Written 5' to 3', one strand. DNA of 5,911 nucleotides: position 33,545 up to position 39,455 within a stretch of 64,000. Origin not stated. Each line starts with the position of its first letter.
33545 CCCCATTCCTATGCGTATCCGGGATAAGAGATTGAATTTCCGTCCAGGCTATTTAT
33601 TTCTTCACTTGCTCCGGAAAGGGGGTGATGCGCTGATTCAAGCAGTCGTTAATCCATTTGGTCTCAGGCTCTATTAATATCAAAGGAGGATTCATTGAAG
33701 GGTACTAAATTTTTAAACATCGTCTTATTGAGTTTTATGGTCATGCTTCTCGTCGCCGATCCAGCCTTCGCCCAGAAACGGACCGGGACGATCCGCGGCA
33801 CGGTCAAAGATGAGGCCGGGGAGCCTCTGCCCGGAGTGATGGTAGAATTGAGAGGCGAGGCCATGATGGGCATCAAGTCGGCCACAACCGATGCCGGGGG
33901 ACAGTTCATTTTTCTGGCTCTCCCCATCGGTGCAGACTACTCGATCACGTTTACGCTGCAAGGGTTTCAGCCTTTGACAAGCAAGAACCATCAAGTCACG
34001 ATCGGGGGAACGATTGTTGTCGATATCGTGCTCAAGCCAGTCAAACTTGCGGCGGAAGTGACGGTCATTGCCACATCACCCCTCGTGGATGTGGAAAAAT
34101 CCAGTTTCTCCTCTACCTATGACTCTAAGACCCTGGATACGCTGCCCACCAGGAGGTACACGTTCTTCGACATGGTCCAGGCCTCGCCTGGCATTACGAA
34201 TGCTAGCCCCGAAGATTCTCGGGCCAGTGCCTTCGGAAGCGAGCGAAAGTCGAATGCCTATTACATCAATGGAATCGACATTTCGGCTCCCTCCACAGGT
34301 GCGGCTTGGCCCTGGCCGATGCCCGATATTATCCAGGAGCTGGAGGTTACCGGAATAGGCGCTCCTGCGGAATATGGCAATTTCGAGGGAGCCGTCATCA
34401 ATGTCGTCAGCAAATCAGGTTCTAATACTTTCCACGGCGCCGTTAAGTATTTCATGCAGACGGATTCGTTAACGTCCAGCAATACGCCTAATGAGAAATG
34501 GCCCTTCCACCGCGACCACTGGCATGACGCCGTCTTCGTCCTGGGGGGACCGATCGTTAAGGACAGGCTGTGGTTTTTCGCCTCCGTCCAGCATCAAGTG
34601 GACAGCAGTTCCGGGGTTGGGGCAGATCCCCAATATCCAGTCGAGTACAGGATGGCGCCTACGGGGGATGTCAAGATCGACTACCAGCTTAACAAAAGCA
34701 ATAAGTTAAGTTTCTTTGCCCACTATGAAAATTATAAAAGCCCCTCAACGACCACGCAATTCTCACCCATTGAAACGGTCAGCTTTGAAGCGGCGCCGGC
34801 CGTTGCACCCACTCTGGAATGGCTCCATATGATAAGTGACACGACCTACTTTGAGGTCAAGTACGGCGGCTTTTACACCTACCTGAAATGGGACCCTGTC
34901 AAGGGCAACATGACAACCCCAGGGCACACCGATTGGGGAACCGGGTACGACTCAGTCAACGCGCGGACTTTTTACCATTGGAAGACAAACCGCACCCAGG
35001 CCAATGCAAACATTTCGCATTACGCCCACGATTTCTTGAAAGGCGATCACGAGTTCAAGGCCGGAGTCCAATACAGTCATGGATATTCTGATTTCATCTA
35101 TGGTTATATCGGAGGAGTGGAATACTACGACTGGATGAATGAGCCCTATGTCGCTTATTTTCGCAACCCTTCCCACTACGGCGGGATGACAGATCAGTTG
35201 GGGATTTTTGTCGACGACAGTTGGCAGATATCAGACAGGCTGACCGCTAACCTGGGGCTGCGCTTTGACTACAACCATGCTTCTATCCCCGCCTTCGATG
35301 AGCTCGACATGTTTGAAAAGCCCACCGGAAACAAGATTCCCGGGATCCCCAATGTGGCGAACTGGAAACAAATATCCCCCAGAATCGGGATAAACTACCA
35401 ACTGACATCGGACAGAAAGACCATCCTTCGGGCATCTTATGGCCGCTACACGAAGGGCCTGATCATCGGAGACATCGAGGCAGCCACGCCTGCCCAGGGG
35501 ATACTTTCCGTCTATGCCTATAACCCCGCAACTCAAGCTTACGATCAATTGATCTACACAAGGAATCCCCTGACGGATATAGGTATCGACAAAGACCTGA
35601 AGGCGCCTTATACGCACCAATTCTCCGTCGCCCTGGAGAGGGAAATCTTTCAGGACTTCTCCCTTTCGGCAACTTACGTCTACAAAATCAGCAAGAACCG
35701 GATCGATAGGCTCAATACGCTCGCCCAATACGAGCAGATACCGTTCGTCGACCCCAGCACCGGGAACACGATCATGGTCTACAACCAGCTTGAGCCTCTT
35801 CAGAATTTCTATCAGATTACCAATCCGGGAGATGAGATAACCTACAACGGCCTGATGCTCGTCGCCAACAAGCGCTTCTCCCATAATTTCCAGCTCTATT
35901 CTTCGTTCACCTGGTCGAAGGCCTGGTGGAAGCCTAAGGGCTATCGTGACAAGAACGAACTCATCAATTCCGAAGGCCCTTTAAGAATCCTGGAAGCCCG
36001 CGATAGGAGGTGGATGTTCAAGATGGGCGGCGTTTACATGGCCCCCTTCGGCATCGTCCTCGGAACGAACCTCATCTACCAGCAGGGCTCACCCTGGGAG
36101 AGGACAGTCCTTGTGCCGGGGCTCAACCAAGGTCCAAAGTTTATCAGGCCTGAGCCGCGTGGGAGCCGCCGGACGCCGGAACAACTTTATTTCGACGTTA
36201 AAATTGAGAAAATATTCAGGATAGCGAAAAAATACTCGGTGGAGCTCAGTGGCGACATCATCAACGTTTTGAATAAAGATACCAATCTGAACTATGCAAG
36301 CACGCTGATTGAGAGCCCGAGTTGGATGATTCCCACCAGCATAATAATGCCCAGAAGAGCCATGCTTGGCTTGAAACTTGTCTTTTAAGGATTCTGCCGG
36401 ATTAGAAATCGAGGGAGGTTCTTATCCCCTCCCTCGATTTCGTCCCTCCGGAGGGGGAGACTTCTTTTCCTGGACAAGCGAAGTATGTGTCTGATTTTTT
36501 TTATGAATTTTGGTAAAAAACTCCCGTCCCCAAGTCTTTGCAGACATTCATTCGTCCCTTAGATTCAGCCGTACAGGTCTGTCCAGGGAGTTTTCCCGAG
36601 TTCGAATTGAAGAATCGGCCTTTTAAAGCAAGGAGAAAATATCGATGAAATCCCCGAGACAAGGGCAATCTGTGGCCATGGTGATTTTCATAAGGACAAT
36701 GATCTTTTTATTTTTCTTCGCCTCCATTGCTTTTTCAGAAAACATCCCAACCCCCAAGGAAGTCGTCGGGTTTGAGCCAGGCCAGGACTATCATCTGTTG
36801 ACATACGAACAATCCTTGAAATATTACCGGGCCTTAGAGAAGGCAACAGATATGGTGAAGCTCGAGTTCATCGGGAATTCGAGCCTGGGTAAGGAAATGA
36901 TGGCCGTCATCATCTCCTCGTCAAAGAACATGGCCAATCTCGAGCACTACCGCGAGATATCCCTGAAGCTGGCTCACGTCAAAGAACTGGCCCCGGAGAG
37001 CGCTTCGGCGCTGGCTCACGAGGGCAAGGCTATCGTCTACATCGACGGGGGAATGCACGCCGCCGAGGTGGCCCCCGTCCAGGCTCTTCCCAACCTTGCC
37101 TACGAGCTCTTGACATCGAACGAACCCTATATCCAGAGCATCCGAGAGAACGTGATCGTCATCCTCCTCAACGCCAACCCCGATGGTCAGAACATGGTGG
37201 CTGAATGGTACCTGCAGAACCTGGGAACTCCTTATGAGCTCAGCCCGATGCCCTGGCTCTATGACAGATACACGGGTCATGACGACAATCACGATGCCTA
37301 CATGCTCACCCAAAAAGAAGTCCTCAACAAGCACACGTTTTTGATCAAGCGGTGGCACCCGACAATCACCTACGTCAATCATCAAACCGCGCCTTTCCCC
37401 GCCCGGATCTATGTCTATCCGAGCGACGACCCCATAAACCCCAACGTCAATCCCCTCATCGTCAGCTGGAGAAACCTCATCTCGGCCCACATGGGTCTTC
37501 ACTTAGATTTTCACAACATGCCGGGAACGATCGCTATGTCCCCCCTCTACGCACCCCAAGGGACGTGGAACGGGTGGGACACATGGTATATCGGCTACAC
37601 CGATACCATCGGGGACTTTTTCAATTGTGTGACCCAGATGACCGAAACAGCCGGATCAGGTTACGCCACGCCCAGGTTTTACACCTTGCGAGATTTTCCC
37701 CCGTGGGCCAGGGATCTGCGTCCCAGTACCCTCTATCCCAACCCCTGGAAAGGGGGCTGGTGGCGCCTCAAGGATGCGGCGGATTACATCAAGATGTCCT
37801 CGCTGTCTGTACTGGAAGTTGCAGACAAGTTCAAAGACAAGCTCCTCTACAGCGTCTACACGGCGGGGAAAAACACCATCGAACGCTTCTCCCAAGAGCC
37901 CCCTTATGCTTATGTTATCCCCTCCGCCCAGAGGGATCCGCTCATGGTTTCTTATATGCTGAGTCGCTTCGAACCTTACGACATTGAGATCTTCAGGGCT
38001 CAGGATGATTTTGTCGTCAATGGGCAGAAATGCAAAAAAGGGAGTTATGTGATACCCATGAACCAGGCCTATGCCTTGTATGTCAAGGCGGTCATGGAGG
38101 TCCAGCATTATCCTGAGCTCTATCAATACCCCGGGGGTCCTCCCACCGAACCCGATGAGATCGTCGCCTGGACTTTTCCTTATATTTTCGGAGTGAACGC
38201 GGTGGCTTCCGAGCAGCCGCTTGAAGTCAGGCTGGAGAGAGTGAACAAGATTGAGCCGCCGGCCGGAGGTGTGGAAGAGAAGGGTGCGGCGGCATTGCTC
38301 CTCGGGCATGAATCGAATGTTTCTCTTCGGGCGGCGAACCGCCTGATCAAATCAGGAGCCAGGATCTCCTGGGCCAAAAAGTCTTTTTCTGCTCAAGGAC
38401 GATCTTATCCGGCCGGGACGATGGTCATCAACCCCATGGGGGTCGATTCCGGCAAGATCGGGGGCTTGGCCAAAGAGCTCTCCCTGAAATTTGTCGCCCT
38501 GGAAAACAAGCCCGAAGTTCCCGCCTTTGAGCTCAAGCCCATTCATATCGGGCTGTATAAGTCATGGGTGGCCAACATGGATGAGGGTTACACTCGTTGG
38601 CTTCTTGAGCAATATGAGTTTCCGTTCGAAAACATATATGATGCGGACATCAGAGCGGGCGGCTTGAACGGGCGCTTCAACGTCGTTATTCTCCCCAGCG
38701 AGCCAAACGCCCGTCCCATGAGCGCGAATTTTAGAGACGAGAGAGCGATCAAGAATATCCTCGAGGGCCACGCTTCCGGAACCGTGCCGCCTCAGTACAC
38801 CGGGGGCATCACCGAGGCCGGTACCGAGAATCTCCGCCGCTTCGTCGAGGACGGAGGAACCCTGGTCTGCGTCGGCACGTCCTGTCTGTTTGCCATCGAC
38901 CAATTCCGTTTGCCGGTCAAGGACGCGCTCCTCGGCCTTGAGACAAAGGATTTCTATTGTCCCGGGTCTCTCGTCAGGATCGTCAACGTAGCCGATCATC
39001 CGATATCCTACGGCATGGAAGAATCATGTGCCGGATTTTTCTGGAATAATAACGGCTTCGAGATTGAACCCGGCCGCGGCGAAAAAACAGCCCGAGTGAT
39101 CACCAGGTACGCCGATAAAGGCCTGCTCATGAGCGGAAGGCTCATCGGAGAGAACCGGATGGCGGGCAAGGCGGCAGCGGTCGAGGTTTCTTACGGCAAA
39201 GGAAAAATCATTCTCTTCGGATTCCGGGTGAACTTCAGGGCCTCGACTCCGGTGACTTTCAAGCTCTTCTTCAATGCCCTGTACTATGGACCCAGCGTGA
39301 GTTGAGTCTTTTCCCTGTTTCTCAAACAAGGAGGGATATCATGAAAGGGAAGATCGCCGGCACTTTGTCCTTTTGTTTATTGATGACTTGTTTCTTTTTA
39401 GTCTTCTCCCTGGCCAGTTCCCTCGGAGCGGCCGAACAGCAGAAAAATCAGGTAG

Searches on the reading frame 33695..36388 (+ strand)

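Call 8: search_protein_families(library=pfam, proteins=[window:33695-36388:+], max_evalue=0.00001)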
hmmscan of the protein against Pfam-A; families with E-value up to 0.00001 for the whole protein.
window:33695-36388:+ (897 aa): 3 families
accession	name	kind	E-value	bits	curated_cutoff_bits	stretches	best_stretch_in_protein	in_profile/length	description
PF25183.1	OMP_b-brl_4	-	5.4e-61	207.5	30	2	323-786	156-680/838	Outer membrane beta barrel domain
PF00593.30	TonB_dep_Rec_b-barrel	-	1.3e-20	75.1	27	1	373-798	64-397/436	TonB dependent receptor-like, beta-barrel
PF13620.12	CarboxypepD_reg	-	7.6e-17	61.9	32.3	1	32-114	1-82/82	Carboxypeptidase regulatory-like domain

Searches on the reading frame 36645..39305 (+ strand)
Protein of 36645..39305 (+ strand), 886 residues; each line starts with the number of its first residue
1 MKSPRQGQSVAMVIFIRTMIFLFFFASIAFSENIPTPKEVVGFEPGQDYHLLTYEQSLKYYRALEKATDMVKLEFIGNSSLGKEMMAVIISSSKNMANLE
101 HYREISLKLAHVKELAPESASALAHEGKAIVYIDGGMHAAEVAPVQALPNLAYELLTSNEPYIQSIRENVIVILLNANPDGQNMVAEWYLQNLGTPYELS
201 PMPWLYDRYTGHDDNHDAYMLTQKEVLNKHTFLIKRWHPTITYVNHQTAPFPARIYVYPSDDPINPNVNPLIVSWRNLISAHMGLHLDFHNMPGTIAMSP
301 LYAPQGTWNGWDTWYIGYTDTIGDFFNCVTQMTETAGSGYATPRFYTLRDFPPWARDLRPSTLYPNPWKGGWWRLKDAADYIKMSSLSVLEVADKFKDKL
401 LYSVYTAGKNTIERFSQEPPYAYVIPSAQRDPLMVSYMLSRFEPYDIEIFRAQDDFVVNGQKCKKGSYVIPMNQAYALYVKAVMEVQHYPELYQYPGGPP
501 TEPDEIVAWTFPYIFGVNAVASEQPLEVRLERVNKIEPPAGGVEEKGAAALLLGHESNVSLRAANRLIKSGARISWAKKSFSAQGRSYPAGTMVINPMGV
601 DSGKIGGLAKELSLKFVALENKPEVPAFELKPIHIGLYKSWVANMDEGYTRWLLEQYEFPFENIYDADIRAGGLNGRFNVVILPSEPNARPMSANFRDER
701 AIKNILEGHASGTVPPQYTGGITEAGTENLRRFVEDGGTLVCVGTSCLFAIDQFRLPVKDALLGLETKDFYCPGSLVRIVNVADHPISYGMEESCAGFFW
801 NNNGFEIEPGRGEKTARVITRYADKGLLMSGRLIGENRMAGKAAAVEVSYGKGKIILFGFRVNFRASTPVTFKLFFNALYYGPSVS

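Call 8: search_protein_families(library=pfam, proteins=[window:36645-39305:+], max_evalue=0.00001)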
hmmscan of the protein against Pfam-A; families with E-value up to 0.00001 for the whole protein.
window:36645-39305:+ (886 aa): 1 family
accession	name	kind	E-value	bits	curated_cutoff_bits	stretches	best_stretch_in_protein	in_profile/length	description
PF00246.29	Peptidase_M14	-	3.6e-16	60.1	21.6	1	62-187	6-108/286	Zinc carboxypeptidase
